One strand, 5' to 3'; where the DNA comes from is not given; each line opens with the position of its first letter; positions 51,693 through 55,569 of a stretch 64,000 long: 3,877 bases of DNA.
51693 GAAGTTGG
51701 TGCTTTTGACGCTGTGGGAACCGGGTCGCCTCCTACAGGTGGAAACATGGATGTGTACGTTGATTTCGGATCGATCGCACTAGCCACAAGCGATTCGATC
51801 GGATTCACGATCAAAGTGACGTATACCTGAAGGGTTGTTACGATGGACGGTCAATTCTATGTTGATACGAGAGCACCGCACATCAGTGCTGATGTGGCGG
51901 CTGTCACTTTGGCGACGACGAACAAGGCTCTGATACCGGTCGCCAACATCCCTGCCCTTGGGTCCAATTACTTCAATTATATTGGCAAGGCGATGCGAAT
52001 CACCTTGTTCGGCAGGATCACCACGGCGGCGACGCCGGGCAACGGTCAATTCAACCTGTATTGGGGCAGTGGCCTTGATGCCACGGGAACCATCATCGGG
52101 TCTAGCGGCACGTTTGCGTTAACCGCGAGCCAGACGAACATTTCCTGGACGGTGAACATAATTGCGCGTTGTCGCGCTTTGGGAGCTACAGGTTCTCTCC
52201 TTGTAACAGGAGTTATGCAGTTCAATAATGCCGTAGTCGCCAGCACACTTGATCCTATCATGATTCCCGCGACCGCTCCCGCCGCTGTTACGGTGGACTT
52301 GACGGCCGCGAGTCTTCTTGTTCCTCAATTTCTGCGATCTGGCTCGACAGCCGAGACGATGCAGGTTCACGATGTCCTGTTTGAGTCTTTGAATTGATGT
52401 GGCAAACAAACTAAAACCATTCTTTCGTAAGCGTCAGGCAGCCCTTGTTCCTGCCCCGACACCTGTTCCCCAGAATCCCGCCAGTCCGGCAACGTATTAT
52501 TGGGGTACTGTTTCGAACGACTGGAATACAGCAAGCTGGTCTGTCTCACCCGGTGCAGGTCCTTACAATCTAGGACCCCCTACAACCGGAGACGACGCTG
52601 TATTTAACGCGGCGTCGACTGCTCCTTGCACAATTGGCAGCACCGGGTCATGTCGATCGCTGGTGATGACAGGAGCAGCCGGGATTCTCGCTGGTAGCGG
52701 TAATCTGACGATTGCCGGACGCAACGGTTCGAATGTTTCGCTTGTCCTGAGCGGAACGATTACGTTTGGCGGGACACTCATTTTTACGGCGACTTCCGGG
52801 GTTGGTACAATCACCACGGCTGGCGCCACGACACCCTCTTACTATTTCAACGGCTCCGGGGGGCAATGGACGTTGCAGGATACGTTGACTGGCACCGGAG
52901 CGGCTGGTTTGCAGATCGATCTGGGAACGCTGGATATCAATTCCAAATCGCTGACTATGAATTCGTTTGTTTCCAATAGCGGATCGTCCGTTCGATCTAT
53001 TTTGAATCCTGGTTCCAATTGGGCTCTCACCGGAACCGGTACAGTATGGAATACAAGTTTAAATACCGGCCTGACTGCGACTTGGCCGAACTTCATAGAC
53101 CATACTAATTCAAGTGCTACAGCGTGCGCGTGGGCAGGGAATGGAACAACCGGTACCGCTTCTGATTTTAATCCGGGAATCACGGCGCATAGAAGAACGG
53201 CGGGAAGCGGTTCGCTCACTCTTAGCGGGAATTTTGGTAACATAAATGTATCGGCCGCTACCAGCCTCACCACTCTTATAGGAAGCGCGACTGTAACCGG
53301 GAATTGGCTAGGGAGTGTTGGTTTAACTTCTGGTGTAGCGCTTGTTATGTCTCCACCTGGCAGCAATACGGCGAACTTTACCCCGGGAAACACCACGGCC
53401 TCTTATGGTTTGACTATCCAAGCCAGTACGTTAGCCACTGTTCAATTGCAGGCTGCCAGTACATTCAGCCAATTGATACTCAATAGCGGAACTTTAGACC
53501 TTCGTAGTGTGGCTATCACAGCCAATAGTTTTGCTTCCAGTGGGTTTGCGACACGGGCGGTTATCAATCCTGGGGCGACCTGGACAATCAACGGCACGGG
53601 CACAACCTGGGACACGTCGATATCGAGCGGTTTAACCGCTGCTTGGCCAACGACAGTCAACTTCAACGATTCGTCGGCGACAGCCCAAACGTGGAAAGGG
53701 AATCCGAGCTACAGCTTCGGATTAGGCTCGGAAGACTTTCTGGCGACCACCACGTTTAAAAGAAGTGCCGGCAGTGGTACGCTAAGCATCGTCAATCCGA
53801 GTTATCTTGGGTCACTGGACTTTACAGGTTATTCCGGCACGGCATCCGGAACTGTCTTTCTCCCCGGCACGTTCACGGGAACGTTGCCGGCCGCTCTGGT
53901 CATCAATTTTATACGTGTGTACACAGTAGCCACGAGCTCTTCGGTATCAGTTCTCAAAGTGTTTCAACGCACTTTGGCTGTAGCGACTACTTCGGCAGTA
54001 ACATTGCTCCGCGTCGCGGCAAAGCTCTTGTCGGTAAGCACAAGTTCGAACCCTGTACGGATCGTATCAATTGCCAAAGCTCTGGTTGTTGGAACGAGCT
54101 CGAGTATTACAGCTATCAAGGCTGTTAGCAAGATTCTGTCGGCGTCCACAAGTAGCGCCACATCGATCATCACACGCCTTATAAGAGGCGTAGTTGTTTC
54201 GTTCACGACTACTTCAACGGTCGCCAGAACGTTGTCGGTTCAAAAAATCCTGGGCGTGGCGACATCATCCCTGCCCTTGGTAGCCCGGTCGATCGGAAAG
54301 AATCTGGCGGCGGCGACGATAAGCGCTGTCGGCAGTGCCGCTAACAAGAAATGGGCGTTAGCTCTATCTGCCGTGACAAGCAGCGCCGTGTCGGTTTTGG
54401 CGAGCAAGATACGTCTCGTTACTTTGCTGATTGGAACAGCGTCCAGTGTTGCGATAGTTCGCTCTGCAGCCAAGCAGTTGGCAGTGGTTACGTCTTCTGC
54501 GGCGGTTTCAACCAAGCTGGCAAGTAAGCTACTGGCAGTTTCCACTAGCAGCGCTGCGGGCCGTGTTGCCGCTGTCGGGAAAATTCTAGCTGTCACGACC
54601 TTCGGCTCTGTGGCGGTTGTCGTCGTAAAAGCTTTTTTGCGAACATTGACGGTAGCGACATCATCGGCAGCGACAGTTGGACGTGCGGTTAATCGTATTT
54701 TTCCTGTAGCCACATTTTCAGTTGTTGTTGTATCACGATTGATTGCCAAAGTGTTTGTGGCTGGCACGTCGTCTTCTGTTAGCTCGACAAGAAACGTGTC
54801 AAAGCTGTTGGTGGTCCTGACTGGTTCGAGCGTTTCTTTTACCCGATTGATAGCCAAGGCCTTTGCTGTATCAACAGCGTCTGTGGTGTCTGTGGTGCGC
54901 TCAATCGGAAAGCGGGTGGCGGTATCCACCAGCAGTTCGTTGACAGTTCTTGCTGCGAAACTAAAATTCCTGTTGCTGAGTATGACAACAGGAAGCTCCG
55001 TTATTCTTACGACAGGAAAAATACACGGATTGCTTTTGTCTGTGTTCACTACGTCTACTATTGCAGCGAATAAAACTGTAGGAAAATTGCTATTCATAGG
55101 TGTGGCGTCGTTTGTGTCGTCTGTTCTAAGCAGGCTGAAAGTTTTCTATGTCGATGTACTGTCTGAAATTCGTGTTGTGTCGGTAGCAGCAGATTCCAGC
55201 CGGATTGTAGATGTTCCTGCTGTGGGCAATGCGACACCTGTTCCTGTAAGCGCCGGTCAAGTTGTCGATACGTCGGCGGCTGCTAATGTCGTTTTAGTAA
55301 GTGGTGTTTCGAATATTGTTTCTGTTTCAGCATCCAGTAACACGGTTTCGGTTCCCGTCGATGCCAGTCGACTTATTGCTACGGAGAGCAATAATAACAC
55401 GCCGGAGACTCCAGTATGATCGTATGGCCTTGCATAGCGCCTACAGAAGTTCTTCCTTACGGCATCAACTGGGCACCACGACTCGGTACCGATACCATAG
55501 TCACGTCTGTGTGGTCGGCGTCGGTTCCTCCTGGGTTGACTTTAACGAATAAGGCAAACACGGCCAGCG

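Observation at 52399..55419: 1006-aa virion-module protein: PATR-like beta-helix N-region plus about 22 tandem 18-residue repeats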

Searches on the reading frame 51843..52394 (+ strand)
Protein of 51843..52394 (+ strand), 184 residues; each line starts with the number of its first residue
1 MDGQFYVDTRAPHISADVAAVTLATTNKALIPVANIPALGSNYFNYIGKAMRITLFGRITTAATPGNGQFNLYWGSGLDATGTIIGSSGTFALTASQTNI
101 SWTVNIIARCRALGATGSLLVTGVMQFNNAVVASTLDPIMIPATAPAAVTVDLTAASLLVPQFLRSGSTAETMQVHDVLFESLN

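Call 5: search_protein_families(library=phrogs, proteins=[window:51843-52394:+], max_evalue=0.01)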
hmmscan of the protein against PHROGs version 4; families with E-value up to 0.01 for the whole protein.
window:51843-52394:+ (184 aa): 0 families

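Call 18: search_protein_families(library=pfam, proteins=[window:51843-52394:+], max_evalue=0.1)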
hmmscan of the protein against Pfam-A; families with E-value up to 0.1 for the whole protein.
window:51843-52394:+ (184 aa): 0 families

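Call 35: search_dna_similar(query=window:51843-52394:+, collection=phages, mode=protein, max_evalue=1, max_rows=30)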
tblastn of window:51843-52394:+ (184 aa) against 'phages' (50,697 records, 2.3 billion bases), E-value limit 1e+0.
No match.

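Call 56: find_related_loci(query=window:51843-52394:+, collection=viral_contigs, flank=6000)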
Query window:51843-52394:+ (184 aa) in viral_contigs; peptide patterns used: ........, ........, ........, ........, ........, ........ (x = any residue, [..] = any of these).
18 stretches matched a pattern; 17 encode a relative of the query (tblastn E <= 1e-3); 17 distinct loci.
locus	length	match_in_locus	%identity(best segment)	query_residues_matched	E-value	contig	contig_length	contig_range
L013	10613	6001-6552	78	1-184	1e-94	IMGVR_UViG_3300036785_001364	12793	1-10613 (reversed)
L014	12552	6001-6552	75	1-184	5e-94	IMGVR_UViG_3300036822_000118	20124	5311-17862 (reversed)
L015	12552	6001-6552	65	1-184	2e-82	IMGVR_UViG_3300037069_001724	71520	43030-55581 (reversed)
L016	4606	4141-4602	74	1-154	3e-74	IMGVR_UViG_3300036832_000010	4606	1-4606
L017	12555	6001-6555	58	1-184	7e-67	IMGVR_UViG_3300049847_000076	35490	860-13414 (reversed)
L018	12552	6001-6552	60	2-184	6e-66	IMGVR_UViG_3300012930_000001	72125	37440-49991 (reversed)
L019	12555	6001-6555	56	1-184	4e-61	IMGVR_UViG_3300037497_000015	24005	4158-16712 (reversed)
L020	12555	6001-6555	55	2-184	3e-60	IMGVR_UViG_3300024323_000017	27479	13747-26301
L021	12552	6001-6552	55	2-184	2e-59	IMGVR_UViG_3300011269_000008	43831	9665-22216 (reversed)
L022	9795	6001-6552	57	2-184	2e-59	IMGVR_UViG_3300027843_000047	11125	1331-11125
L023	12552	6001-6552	55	1-184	2e-58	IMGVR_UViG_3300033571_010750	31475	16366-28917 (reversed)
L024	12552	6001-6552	51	2-184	3e-57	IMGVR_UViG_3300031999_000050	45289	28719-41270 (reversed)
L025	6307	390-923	57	2-178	2e-56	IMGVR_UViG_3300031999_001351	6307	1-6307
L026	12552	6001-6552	51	2-184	4e-56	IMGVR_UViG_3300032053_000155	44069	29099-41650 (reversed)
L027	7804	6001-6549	55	1-184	6e-55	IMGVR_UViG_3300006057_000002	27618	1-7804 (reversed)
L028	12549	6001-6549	54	1-184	3e-53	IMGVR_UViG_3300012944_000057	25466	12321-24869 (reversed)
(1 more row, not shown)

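Call 66: search_protein_families(library=pfam, proteins=[L013:10217-10612:+, L014:10075-10539:+, L015:9171-9440:+, L018:7770-8168:+, L028:7852-8169:+], max_evalue=1)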
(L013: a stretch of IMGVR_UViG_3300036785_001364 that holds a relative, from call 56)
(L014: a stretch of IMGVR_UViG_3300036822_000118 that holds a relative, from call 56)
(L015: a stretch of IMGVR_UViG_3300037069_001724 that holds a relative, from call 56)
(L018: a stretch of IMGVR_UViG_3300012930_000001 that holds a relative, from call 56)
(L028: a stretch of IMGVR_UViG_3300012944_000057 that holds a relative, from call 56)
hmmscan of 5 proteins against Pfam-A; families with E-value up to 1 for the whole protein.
L013:10217-10612:+ (132 aa): 1 family
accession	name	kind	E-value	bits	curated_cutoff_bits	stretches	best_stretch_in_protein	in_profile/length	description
PF20721.2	C19orf12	-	0.17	12.1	30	1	95-130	58-94/163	C19orf12-like protein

L014:10075-10539:+ (155 aa): 0 families

L015:9171-9440:+ (90 aa): 2 families
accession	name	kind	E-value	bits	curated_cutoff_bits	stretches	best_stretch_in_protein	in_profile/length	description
PF23148.1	Gp77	-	2.4e-16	60.4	27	1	9-85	3-83/84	Podophage GP4 fiber-tail adaptor protein gp77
PF20511.4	PMI_typeI_cat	-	0.13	12.9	22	1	16-64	10-52/143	Phosphomannose isomerase type I, catalytic domain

L018:7770-8168:+ (133 aa): 1 family
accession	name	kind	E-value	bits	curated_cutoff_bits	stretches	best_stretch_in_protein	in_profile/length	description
PF13468.12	Glyoxalase_3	-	0.066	13.7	25.1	1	56-123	75-134/176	Glyoxalase-like domain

L028:7852-8169:+ (106 aa): 0 families

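Call 68: search_protein_families(library=pfam, proteins=[L013:5100-5534:+, L021:5359-5802:+, L015:5133-5987:+, L014:5541-5981:+, L020:5516-5992:+, L024:5509-5979:+, L022:5578-5982:+, L026:5586-5990:+, L018:5398-5949:+], max_evalue=0.1)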
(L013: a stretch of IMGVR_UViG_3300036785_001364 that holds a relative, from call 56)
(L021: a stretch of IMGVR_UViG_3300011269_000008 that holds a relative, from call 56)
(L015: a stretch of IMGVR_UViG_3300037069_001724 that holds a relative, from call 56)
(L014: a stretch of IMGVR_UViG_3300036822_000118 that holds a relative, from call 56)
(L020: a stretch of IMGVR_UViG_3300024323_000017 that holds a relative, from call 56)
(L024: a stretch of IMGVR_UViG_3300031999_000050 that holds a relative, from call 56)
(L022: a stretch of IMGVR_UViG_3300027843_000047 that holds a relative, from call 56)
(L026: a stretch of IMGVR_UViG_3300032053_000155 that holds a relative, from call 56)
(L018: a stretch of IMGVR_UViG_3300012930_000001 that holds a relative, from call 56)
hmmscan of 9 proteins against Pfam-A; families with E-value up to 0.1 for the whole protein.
L013:5100-5534:+ (145 aa): 1 family
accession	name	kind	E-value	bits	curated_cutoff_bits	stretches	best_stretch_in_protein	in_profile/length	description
PF23140.1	Gp80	-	9.4e-10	39.4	27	1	3-130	2-114/128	Podophage GP4 fiber I protein gp80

L021:5359-5802:+ (148 aa): 1 family
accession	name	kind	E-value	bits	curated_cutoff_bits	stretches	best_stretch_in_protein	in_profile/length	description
PF23140.1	Gp80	-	5.9e-12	46.5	27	1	33-141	20-122/128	Podophage GP4 fiber I protein gp80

L015:5133-5987:+ (285 aa): 2 families
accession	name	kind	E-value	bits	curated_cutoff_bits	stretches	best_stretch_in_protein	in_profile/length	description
PF23140.1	Gp80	-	4.6e-22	79.2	27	2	126-179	53-104/128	Podophage GP4 fiber I protein gp80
PF18597.7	SH3_19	-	0.1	13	25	0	185-200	12-27/52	Myosin X N-terminal SH3 domain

L014:5541-5981:+ (147 aa): 1 family
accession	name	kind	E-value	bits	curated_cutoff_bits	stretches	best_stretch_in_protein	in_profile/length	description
PF21060.3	Reovirus_L2_6th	-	0.0033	18.2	27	1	91-146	22-78/98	Reovirus core-spike protein lambda-2 (L2), 6th domain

L020:5516-5992:+ (159 aa): 0 families

L024:5509-5979:+ (157 aa): 0 families

L022:5578-5982:+ (135 aa): 0 families

L026:5586-5990:+ (135 aa): 0 families

L018:5398-5949:+ (184 aa): 0 families

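Call 77: search_protein_families(library=phrogs, alignment_id=A1, max_evalue=0.01)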
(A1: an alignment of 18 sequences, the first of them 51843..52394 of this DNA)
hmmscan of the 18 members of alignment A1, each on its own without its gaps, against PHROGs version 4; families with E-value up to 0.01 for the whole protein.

A. member 1, window:51843-52394:+ (184 aa): 0 families

B. families by the number of members that match (of 18 scanned): 0 families

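Call 78: find_homologous_proteins(query=A1, max_evalue=0.001)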
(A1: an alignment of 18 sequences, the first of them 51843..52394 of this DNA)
Query A1 (18 sequences) (184 aa, profile of the alignment): 693 proteins with E <= 0.001 among 8000 candidates; the best 120 are listed.
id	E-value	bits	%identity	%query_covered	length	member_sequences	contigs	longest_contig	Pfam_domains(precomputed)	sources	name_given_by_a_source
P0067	4.7e-95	334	58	100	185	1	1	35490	-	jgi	jgi:hypothetical protein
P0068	3.5e-94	331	59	100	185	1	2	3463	-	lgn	-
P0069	2.6e-93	329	61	99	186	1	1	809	-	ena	-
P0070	8.9e-93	327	58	100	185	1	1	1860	-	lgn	-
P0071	1.4e-92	326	59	99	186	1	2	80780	-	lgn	-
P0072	2.8e-92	325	58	100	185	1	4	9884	-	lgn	-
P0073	1.1e-91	323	58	100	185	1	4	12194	-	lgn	-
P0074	1.2e-91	323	55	99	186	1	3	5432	-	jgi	jgi:hypothetical protein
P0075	1.7e-91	323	59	100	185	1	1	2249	-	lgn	-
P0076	2.1e-91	322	57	99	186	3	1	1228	-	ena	-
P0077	2.8e-91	322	59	100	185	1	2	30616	-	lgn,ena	-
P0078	3.9e-91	322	58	100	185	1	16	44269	-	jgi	jgi:hypothetical protein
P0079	4.6e-91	321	57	99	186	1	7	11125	-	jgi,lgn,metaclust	metaclust:\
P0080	5.5e-91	321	57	99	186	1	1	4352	-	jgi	-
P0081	7.3e-91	321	57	99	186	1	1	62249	-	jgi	jgi:hypothetical protein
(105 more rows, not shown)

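Call 87: predict_structure(alignment_id=A3)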
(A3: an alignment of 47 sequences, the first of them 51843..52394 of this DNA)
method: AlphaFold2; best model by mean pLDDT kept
length: 184 residues; sequences in the alignment: 47
mean_pLDDT: 87.7   pTM: 0.86
mean pLDDT of the five models: 87.7, 85.9, 85.7, 85.1, 84.5
residues with pLDDT >= 90: 104; 70-90: 66; 50-70: 12; < 50: 2
segments of 3 or more residues with pLDDT < 50: none
pLDDT, mean of each block of 10 residues (from residue 1): 54 76 94 86 83 94 88 95 95 90 96 92 94 83 94 91 86 92 82
secondary structure, 60 per line:
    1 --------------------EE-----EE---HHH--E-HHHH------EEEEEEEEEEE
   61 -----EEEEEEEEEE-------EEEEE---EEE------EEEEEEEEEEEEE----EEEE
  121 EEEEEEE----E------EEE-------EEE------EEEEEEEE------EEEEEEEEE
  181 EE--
elements in order: H40-43 E50-60 E66-75 E83-87 E91-93 E100-112 E117-127 E139-141 E149-151 E158-165 E172-182

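Call 90: fold_search(model_id=the predicted structure, library=pdb)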
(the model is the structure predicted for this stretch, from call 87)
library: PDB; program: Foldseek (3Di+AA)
matches with E <= 10: 1171; with E <= 0.001: 3
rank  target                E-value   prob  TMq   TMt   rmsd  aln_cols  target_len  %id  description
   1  8j67_B                3.2e-04  0.87  0.23  0.23  10.4       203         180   10  Crystal structure of Toxoplasma gondii M2AP (released 2023-08-30)
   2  8j64_A                8.2e-04  0.75  0.22  0.22  10.9       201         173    9  Crystal structure of Toxoplasma gondii MIC2-M2AP complex (released 2023-08-30)
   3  5zbt                  9.6e-04  0.98  0.33  0.30   9.9       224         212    8  Structure of legume lectin-like domain from Entamoeba histolytica (released 2019-02-20)
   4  8j67_C                1.5e-03  0.75  0.22  0.22  10.2       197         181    9  Crystal structure of Toxoplasma gondii M2AP (released 2023-08-30)
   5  4isq_A                1.6e-03  0.89  0.25  0.13  10.1       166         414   11  Binding domain of Botulinum neurotoxin DC in complex with human synaptotagmin I (released 2013-08-14)
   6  3lcp_A                1.7e-03  0.87  0.30  0.25  13.5       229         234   10  Crystal structure of the carbohydrate recognition domain of LMAN1 in complex with MCFD2 (released 2010-01-26)
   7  1gnz                  1.8e-03  0.99  0.41  0.34  10.0       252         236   12  LECTIN I-B4 FROM GRIFFONIA SIMPLICIFOLIA (GS I-B4)METAL FREE FORM (released 2001-11-29)
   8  3zvx_B                2.5e-03  0.97  0.34  0.28  13.5       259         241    9  STRUCTURE OF THE LECTIN FROM PLATYPODIUM ELEGANS IN COMPLEX WITH A TRIMANNOSIDE (released 2012-01-11)
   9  9ib9_B                2.6e-03  1.00  0.37  0.46   6.5       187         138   11  Tumor necrosis factor-like lectin PLTL from Photorhabdus laumondii in complex with B Lewis b pentasaccharide (released 2025-10-29)
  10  5eyx_A                2.7e-03  0.97  0.36  0.30  10.0       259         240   10  Monoclinic Form of Centrolobium tomentosum seed lectin (CTL) complexed with Man1-3Man-OMe. (released 2016-03-16)
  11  7whi_C                2.7e-03  0.38  0.20  0.07  17.6       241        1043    8  The state 2 complex structure of Omicron spike with Bn03 (2-up RBD, 4 nanobodies) (released 2022-05-11)
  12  9c4i_A                2.9e-03  0.93  0.32  0.27  12.8       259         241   11  Centrolobium microchaete seed lectin (CML) complexed with Man1-3Man-OMe (released 2024-06-26)
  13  1ikp                  2.9e-03  0.82  0.28  0.12   9.5       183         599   10  Pseudomonas Aeruginosa Exotoxin A, P201Q, W281A mutant (released 2001-12-12)
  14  4fvv_B                3.2e-03  0.90  0.27  0.15   9.4       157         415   12  Crystal structure of HCR/D-Sa-GBL1/C (released 2012-10-24)
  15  8j67_A                3.9e-03  0.41  0.20  0.20  12.3       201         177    7  Crystal structure of Toxoplasma gondii M2AP (released 2023-08-30)
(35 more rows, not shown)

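Call 93: fold_search(model_id=the predicted structure, library=viral)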
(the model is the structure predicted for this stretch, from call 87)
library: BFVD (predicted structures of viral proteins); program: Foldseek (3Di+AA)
matches with E <= 10: 1354; with E <= 0.001: 59
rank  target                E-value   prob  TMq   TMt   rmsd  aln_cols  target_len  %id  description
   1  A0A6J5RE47            8.5e-23  1.00  0.93  0.92   2.1       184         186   50  Uncharacterized protein [uncultured Caudovirales phage]
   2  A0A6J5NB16            2.6e-10  1.00  0.74  0.19   3.6       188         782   18  Uncharacterized protein [uncultured Caudovirales phage]
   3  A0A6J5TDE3            4.5e-09  1.00  0.70  0.33   4.1       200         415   19  Uncharacterized protein [uncultured Caudovirales phage]
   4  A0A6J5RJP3            5.8e-09  1.00  0.70  0.15   4.0       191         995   14  Uncharacterized protein [uncultured Caudovirales phage]
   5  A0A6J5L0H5            6.5e-09  1.00  0.61  0.49   5.5       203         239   18  Uncharacterized protein [uncultured Caudovirales phage]
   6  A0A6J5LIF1            8.4e-09  1.00  0.60  0.39   5.1       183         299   20  Uncharacterized protein [uncultured Caudovirales phage]
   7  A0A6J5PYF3            1.1e-08  1.00  0.67  0.27   4.0       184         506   11  Uncharacterized protein [uncultured Caudovirales phage]
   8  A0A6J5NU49            1.4e-08  1.00  0.65  0.38   6.3       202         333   13  Uncharacterized protein [uncultured Caudovirales phage]
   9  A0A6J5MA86            1.6e-08  1.00  0.68  0.40   4.6       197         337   14  Uncharacterized protein [uncultured Caudovirales phage]
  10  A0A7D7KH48            2.0e-07  1.00  0.60  0.20   3.4       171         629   10  Uncharacterized protein [Alteromonas phage ZP6]
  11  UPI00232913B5         2.2e-07  1.00  0.42  0.13   8.0       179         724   13  (no name look-up for this kind of identifier)
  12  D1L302                3.3e-07  1.00  0.57  0.19   4.4       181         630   16  Depolymerase, capsule K63-specific [Klebsiella phage KP34]
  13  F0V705                2.3e-06  1.00  0.51  0.17   5.8       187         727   19  Probable tail spike protein [Pseudomonas phage phi15]
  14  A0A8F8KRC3            3.0e-06  1.00  0.52  0.46   5.1       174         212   14  Uncharacterized protein [Clandestinovirus]
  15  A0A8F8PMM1            3.1e-06  1.00  0.50  0.51   5.8       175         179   13  Uncharacterized protein [Clandestinovirus]
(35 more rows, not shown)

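Call 97: search_protein_families(library=pfam, proteins=[L013:6600-10232:+, L014:8171-10075:+, L015:7001-9160:+, L024:6901-7605:+, L022:6916-7527:+, L020:7407-8210:+], max_evalue=0.1)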
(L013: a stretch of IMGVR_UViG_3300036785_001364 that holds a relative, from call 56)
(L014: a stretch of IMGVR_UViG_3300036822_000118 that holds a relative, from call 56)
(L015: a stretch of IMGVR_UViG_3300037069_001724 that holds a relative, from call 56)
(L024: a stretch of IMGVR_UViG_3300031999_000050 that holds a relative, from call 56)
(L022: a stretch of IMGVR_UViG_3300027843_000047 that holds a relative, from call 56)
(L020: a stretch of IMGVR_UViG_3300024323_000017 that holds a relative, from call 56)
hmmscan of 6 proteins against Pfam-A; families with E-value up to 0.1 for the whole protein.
L013:6600-10232:+ (1211 aa): 0 families

L014:8171-10075:+ (635 aa): 0 families

L015:7001-9160:+ (720 aa): 0 families

L024:6901-7605:+ (235 aa): 0 families

L022:6916-7527:+ (204 aa): 2 families
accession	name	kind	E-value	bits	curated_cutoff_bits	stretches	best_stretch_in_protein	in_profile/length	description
PF08194.17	DIM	-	0.025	15.2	20.8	0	75-101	8-31/36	DIM protein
PF07250.17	Glyoxal_oxid_N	-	0.053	13.2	37.5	0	107-127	64-84/243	Glyoxal oxidase N-terminus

L020:7407-8210:+ (268 aa): 2 families
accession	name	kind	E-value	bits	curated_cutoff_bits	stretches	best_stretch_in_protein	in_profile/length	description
PF10511.15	Cementoin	-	0.0018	18.3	27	0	108-121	13-26/30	Trappin protein transglutaminase binding domain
PF03958.22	Secretin_N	-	0.0086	16.7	28.2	0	33-57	26-50/69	Bacterial type II/III secretion system short domain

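Call 101: search_protein_families(library=ncbifam, proteins=[window:51843-52394:+], max_evalue=1)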
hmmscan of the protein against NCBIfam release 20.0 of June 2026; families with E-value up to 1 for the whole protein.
window:51843-52394:+ (184 aa): 0 families

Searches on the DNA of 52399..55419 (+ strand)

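Call 8: search_dna_similar(query=window:52399-55419:+, collection=phages, mode=distant, max_rows=20)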
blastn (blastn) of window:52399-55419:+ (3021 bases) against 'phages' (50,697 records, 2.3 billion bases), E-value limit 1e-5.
No match.
